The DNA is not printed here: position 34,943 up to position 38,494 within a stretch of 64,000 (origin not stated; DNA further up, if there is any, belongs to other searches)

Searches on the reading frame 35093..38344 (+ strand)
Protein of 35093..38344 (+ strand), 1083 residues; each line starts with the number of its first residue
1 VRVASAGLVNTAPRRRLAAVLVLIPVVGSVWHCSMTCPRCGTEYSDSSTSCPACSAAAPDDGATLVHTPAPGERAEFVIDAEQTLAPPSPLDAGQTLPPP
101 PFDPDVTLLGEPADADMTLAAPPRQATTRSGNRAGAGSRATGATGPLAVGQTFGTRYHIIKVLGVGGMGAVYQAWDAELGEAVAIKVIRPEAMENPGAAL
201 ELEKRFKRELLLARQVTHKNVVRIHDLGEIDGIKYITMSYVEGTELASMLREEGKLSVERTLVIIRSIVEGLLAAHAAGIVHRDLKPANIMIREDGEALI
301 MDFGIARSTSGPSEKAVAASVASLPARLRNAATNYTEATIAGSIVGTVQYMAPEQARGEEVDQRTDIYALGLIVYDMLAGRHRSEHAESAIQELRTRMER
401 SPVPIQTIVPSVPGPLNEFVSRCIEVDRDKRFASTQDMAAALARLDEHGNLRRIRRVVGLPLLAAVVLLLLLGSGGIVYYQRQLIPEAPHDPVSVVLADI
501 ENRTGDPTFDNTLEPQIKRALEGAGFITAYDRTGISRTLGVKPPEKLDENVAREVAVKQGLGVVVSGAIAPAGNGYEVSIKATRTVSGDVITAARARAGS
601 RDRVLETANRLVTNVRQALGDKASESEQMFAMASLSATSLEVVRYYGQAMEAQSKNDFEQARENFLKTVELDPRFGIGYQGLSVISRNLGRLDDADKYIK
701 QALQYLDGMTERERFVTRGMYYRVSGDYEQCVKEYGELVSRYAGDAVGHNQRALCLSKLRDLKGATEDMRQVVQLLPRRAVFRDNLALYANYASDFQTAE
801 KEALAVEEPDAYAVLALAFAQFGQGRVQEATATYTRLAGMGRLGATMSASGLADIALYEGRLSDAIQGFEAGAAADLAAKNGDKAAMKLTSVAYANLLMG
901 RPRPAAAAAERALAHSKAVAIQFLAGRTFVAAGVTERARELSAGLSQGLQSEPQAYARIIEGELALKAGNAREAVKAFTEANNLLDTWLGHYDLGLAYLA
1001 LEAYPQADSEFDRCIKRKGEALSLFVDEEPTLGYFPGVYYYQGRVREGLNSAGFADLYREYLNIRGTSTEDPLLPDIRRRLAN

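Call 24: search_protein_families(library=pfam, proteins=[window:35093-38344:+], max_evalue=0.001)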
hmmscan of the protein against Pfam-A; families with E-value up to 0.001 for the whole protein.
window:35093-38344:+ (1083 aa): 10 families
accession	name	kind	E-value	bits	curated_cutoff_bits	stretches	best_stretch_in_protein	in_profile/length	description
PF00069.31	Pkinase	-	9.6e-47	160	31.7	1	157-436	1-256/263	Protein kinase domain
PF07714.23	PK_Tyr_Ser-Thr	-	1.8e-24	86.9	23.1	1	158-432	2-249/258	Protein tyrosine and serine/threonine kinase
PF07719.23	TPR_2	-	6.2e-15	54.5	27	0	645-674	4-33/34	Tetratricopeptide repeat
PF03109.22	ABC1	-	1.9e-09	37.4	22.9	1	234-323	143-231/244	ABC1 atypical kinase-like domain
PF00515.34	TPR_1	-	2.2e-09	37.2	27.8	0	645-675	4-34/34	Tetratricopeptide repeat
PF13181.12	TPR_8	-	3.8e-09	36.4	25.7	0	645-674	4-33/34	Tetratricopeptide repeat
PF13432.12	TPR_16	-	6.3e-06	27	32.7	0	962-1007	4-50/65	Tetratricopeptide repeat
PF01636.29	APH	-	3.1e-05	24.3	23.2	0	274-307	164-198/239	Phosphotransferase enzyme family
PF13240.11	Zn_Ribbon_1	-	0.00025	21.2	25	1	37-56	2-21/23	zinc-ribbon domain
PF13431.12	TPR_17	-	0.00062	20.3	24.4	0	665-695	2-32/34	Tetratricopeptide repeat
